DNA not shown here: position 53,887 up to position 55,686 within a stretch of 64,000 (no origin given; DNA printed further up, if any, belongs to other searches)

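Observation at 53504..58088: Macro domain, Ser/Thr kinase and PHP+ABC-ATPase operon on an integrative element: candidate undescribed defence system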

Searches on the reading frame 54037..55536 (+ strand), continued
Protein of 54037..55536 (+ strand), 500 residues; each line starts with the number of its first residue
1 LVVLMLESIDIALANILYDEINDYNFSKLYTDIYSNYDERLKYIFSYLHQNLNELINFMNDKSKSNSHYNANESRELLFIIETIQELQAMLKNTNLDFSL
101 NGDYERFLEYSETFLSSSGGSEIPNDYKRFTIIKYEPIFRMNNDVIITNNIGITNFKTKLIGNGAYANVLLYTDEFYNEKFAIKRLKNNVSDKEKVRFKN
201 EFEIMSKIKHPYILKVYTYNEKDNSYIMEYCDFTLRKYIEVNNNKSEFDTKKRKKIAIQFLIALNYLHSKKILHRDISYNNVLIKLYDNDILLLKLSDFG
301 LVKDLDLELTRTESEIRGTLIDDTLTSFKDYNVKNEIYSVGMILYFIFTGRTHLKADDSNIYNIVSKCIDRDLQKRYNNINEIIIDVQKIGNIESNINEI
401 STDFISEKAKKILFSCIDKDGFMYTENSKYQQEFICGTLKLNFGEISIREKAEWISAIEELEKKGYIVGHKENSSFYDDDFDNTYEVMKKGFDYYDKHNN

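Call 58: search_dna_similar(query=window:54049-55536:+, collection=phages, mode=protein, max_evalue=1e-10, max_rows=15)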
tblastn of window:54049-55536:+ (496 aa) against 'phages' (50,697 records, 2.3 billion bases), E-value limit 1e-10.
Records with a match: 16; places in all: 16; records where one place covers at least 80% of the query: 0.
Best place of each record, by identity: <60% 16.
By first word of the organism name: Bacteriophage 8; Listeria 6; Bacillus 1; Staphylococcus 1.
By host as written in the record: - 8; Listeria monocytogenes 6; Bacillus cereus 1; Staphylococcus aureus 1.
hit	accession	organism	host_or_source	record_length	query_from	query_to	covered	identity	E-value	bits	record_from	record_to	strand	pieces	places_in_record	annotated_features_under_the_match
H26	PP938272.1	Bacillus phage PHBA67-T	Bacillus cereus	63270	13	379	74%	37.7%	6e-68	242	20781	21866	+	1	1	pknD: serine/threonine-protein kinase PknD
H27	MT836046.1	Bacteriophage sp.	human fecal samples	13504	155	385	47%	29.3%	1e-16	89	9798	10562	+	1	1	record has no annotation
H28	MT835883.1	Bacteriophage sp.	human fecal samples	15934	154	383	46%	29.0%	6e-17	90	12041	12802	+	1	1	record has no annotation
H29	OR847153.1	Listeria phage LM 4-11-1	Listeria monocytogenes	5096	157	384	46%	29.2%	2e-16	89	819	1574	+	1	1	record has no annotation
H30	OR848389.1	Listeria phage LM 4-14-1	Listeria monocytogenes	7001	157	384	46%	29.2%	2e-16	89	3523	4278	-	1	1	record has no annotation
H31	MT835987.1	Bacteriophage sp.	human fecal samples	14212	156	385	46%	28.6%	2e-20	101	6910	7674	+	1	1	record has no annotation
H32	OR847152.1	Listeria phage LM 4-11-1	Listeria monocytogenes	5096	157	384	46%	28.8%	2e-16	88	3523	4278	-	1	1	record has no annotation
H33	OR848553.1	Listeria phage LM 4-14-1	Listeria monocytogenes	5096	157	384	46%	28.8%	2e-16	88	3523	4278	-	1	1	record has no annotation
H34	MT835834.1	Bacteriophage sp.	human fecal samples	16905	157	384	46%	28.7%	1e-17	92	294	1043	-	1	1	record has no annotation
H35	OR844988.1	Staphylococcus phage SA 1306 Kay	Staphylococcus aureus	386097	157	386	46%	28.3%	5e-11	71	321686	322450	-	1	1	record has no annotation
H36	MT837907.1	Bacteriophage sp.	human fecal samples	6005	156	347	39%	33.8%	3e-17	91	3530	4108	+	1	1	record has no annotation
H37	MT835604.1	Bacteriophage sp.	human fecal samples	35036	154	385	47%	27.6%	1e-14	83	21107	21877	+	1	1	record has no annotation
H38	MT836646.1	Bacteriophage sp.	human fecal samples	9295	157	385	46%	26.5%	1e-14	83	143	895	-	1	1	record has no annotation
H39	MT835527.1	Bacteriophage sp.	human fecal samples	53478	157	385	46%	26.3%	1e-12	77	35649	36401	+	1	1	record has no annotation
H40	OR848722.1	Listeria phage LM 4-14-1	Listeria monocytogenes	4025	157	386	46%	25.8%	1e-12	77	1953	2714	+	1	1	record has no annotation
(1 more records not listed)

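Call 60: predict_structure(alignment_id=A4)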
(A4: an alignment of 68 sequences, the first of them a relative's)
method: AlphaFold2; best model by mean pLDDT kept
length: 496 residues; sequences in the alignment: 68
mean_pLDDT: 86.8   pTM: 0.55
mean pLDDT of the five models: 86.8, 84.9, 84.4, 84.2, 83.7
residues with pLDDT >= 90: 302; 70-90: 134; 50-70: 33; < 50: 27
segments of 3 or more residues with pLDDT < 50: 143-147, 308-310, 389-397, 469-475
pLDDT, mean of each block of 10 residues (from residue 1): 78 88 94 90 98 97 96 97 90 91 97 96 95 84 50 81 89 89 89 91 94 92 96 95 92 97 93 93 91 74 48 72 85 96 93 90 95 97 79 48 94 90 78 87 90 92 77 55 93 83
secondary structure, 60 per line:
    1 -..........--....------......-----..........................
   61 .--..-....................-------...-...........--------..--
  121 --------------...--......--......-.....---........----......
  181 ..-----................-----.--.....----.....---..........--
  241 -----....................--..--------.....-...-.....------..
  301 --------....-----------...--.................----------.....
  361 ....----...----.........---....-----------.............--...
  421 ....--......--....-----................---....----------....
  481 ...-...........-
elements in order: H2-11 H14-17 H24-29 H35-61 H67-86 E94-96 H98-108 E135-137 E140-145 E148-153 E155-159 E163-170 E175-182 H188-203 E212-216 E221-225 H231-238 H246-265 E278-282 E288-292 H309-312 H329-345 H356-364 H376-384 H388-391 H403-415 E418-424 E427-432 E435-438 H444-459 E463-466 E477-483 H485-495

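Call 65: fold_search(model_id=the predicted structure, library=pdb)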
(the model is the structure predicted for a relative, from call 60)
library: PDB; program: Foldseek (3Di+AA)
matches with E <= 10: 2000; with E <= 0.001: 2000
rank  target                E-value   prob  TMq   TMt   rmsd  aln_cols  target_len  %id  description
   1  9ymt                  5.9e-13  1.00  0.38  0.65   4.5       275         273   23  Staphylococcus aureus serine/threonine kinase Stk1 with inhibitor GW779439X (released 2026-03-11)
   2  4eqm_A                9.7e-13  1.00  0.38  0.66   5.9       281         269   24  Structural analysis of Staphylococcus aureus serine/threonine kinase PknB (released 2012-06-27)
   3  4mvf                  1.2e-12  1.00  0.37  0.45   7.6       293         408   26  Crystal Structure of Plasmodium falciparum CDPK2 complexed with inhibitor staurosporine (released 2014-09-03)
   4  9o0u_G                1.3e-12  1.00  0.39  0.70   4.1       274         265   20  Crystal structure of CRAF/MEK1 complex with PLX4720 and CH5126766 (released 2025-10-15)
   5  4yht_B                2.0e-12  1.00  0.38  0.69   5.7       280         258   20  bRaf complexed with an inhibitor (released 2016-03-16)
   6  8p5g_A                2.2e-12  1.00  0.39  0.69   4.0       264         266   21  Kinase domain of wild type human ULK1 in complex with compound CCT241533 (released 2024-06-05)
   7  6qas_A                2.6e-12  1.00  0.38  0.67   4.0       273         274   21  Crystal structure of ULK1 in complexed with PF-03814735 (released 2019-02-27)
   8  8p5j_A                2.7e-12  1.00  0.39  0.68   4.2       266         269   21  Kinase domain of mutant human ULK1 in complex with compound WZ4003 (released 2024-06-05)
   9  4eqm_D                3.0e-12  1.00  0.37  0.65   6.4       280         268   23  Structural analysis of Staphylococcus aureus serine/threonine kinase PknB (released 2012-06-27)
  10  6u2h_D                3.5e-12  1.00  0.38  0.64   5.7       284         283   19  BRAF dimer bound to 14-3-3 (released 2019-08-28)
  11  4wnp_C                4.0e-12  1.00  0.39  0.69   3.8       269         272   21  Structure of ULK1 bound to a potent inhibitor (released 2015-01-14)
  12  8p5g_B                4.2e-12  1.00  0.39  0.69   4.0       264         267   21  Kinase domain of wild type human ULK1 in complex with compound CCT241533 (released 2024-06-05)
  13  8p5j_B                4.2e-12  1.00  0.39  0.69   4.0       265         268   22  Kinase domain of mutant human ULK1 in complex with compound WZ4003 (released 2024-06-05)
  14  4wno                  4.2e-12  1.00  0.39  0.68   3.9       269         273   21  Structure of ULK1 bound to an inhibitor (released 2015-01-14)
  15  4yht_A                4.4e-12  1.00  0.39  0.71   4.3       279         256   19  bRaf complexed with an inhibitor (released 2016-03-16)
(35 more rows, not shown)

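Call 66: search_dna_similar(query=window:54049-55536:+, collection=plasmids, mode=protein, max_evalue=1e-10, max_rows=30, rows=spread)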
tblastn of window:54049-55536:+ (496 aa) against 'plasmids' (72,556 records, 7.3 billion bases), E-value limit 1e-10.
Records with a match: 122; places in all: 123; records where one place covers at least 80% of the query: 0.
Best place of each record, by identity: <60% 122.
By first word of the organism name: Campylobacter 62; Lactococcus 28; Bacillus 6; Rhodococcus 3; Rhizobium 3; Paenibacillus 2; Priestia 2; Geobacillus 2; Listeria 2; Persicobacter 2; and 10 more.
By predicted mobility (MOB-suite, as given by PLSDB): conjugative 77; non-mobilizable 23; mobilizable 22.
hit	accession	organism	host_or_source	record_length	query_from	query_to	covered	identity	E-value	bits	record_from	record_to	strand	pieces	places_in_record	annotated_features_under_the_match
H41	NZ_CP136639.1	Campylobacter jejuni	Bacterial pure culture,Retail chicken ...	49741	21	384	72%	42.9%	3e-58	252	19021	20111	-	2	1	protein kinase family protein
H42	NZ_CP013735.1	Campylobacter coli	organic chicken farm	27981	21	384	73%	41.9%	3e-66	239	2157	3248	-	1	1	protein kinase family protein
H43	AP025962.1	Campylobacter jejuni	Homo sapiens,feces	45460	21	384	73%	41.9%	3e-66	239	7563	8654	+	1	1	hypothetical protein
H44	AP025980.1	Campylobacter jejuni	Homo sapiens,feces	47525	21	384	73%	41.9%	3e-66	239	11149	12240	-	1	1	hypothetical protein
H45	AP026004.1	Campylobacter jejuni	Homo sapiens,feces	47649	21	384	73%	41.9%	3e-66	239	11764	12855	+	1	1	hypothetical protein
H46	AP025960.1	Campylobacter jejuni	Homo sapiens,feces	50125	21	384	73%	41.9%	3e-66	239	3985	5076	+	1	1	hypothetical protein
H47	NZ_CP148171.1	Campylobacter jejuni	Homo sapiens,single cell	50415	21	384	73%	41.9%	3e-66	239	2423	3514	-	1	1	protein kinase family protein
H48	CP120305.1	Campylobacter jejuni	environmental,State of Palestine: West ...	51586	21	384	73%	41.9%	3e-66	239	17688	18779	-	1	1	protein kinase family protein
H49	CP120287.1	Campylobacter jejuni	environmental,State of Palestine: West ...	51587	21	384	73%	41.9%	3e-66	239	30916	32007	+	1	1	protein kinase family protein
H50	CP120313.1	Campylobacter jejuni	environmental,State of Palestine: West ...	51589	21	384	73%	41.9%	3e-66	239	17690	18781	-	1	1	protein kinase family protein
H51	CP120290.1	Campylobacter jejuni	environmental,State of Palestine: West ...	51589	21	384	73%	41.9%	3e-66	239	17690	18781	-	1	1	protein kinase family protein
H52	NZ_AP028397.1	Campylobacter jejuni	Homo sapiens,feces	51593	21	384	73%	41.9%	3e-66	239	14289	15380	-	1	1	protein kinase family protein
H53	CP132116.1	Campylobacter jejuni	human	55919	21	384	73%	41.9%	3e-66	239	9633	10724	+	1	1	protein kinase family protein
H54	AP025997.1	Campylobacter jejuni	Homo sapiens,feces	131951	21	384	73%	41.9%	3e-66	239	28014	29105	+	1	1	hypothetical protein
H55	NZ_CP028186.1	Campylobacter jejuni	-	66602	21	384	73%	41.6%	9e-66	237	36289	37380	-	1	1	protein kinase family protein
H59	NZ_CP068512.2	Lactococcus cremoris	Whole organism,Dairy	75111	34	379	70%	35.8%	8e-61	223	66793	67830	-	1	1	protein kinase family protein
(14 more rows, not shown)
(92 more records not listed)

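Call 67: get_annotated_region(hit=H59, flank=5000)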
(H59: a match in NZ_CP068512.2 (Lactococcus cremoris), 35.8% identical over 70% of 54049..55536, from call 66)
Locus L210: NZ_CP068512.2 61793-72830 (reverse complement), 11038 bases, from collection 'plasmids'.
description: Lactococcus cremoris strain F.2.7 plasmid pF27A, complete sequence
organism: Lactococcus cremoris (NCBI taxid 1359)
taxonomy: Bacteria; Bacillota; Bacilli; Lactobacillales; Streptococcaceae; Lactococcus; Lactococcus cremoris
host: -; source: Whole organism,Dairy; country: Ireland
typing (MOB-suite, as given by PLSDB): mobilizable; replicon rep_cluster_2422; relaxase MOB_Unknown
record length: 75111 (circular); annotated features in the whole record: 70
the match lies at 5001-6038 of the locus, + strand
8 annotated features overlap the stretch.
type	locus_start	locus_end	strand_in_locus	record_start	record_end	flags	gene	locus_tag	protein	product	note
CDS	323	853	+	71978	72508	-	-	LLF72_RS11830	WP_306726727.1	RepB family protein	-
CDS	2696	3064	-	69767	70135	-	mobC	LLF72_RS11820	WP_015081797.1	plasmid mobilization relaxosome protein MobC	-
CDS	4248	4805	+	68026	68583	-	-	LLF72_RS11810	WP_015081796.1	recombinase family protein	GO:0006310 - DNA recombination [Evidence IEA]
CDS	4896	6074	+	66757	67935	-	-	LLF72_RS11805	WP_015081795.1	protein kinase family protein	GO:0006468 - protein phosphorylation [Evidence IEA]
CDS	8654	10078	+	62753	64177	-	-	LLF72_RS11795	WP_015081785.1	HlyD family secretion protein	-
CDS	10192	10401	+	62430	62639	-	-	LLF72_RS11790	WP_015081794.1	Blp family class II bacteriocin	GO:0042742 - defense response to bacterium [Evidence IEA]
CDS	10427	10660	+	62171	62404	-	-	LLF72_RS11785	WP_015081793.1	Blp family class II bacteriocin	GO:0042742 - defense response to bacterium [Evidence IEA]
CDS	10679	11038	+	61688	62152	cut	-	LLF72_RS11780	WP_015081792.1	hypothetical protein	-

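Call 68: get_annotated_region(hit=H47, flank=4000)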
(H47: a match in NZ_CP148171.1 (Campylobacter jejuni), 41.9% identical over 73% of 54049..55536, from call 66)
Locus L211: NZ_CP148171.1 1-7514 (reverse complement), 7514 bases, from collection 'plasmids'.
description: Campylobacter jejuni strain Z1323HCJ0025 plasmid pZ1323HCJ0025-2, complete sequence
organism: Campylobacter jejuni (NCBI taxid 197)
taxonomy: Bacteria; Campylobacterota; Epsilonproteobacteria; Campylobacterales; Campylobacteraceae; Campylobacter; Campylobacter jejuni
host: -; source: Homo sapiens,single cell; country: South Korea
typing (MOB-suite, as given by PLSDB): conjugative; replicon rep_cluster_475; relaxase MOBP; mating-pair formation MPF_T
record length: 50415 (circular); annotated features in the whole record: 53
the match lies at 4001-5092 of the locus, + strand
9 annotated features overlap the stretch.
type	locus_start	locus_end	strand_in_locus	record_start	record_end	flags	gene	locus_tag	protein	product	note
CDS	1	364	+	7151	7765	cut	-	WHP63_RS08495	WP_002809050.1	recombinase family protein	GO:0006310 - DNA recombination [Evidence IEA]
CDS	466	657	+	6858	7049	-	-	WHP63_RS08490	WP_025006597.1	hypothetical protein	-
CDS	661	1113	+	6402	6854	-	-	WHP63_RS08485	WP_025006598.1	hypothetical protein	-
CDS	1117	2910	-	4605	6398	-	-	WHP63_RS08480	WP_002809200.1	AAA family ATPase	-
CDS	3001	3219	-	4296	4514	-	-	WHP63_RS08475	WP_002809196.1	type II toxin-antitoxin system HicB family antitoxin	-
CDS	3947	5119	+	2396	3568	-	-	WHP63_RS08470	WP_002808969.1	protein kinase family protein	GO:0006468 - protein phosphorylation [Evidence IEA]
CDS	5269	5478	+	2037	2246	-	-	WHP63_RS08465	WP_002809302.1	hypothetical protein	-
CDS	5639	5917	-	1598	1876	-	-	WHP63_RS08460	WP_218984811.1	EexN family lipoprotein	-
CDS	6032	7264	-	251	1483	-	-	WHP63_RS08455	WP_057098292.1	DUF5710 domain-containing protein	-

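Call 69: get_annotated_region(hit=H26, flank=4000)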
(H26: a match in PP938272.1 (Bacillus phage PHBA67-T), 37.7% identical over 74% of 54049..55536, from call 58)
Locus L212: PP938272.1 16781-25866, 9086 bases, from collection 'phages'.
description: Bacillus phage PHBA67-T, complete genome.
organism: Bacillus phage PHBA67-T (NCBI taxid 3233536)
taxonomy: Viruses; Duplodnaviria; Heunggongvirae; Uroviricota; Caudoviricetes
host: Bacillus cereus; source: soil; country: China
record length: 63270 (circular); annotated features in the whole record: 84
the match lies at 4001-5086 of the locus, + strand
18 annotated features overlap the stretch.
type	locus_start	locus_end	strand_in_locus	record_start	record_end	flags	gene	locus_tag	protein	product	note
CDS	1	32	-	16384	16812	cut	-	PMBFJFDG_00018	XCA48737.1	hypothetical protein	-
CDS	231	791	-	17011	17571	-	hin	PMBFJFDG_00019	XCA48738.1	DNA-invertase hin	-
CDS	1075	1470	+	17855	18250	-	-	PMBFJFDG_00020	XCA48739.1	hypothetical protein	-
CDS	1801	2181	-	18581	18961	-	-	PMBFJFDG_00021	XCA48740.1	hypothetical protein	-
CDS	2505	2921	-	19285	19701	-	-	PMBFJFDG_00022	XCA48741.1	hypothetical protein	-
CDS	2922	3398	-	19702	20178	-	-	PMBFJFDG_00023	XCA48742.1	hypothetical protein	-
CDS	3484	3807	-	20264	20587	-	-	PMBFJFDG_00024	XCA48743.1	hypothetical protein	-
CDS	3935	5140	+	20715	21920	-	pknD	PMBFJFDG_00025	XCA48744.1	serine/threonine-protein kinase PknD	-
CDS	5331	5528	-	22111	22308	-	-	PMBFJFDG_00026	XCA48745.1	hypothetical protein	-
CDS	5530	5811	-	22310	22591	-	abrB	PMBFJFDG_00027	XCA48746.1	transition state regulatory protein AbrB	-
CDS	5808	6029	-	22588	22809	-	-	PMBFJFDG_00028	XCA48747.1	hypothetical protein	-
CDS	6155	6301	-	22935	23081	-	-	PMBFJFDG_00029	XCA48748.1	hypothetical protein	-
CDS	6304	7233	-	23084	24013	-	-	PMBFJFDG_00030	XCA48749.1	hypothetical protein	-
CDS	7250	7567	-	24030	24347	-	-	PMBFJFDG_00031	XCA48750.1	hypothetical protein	-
CDS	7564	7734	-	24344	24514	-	-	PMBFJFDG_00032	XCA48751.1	hypothetical protein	-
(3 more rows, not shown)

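Call 81: search_protein_families(library=phrogs, proteins=[window:54049-55536:+], max_evalue=0.001)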
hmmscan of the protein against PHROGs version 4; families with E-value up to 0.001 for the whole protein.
window:54049-55536:+ (496 aa): 1 family
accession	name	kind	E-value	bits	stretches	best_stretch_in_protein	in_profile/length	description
phrog_2361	-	other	1.3e-35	124.2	1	143-388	6-271/415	serine-threonine kinase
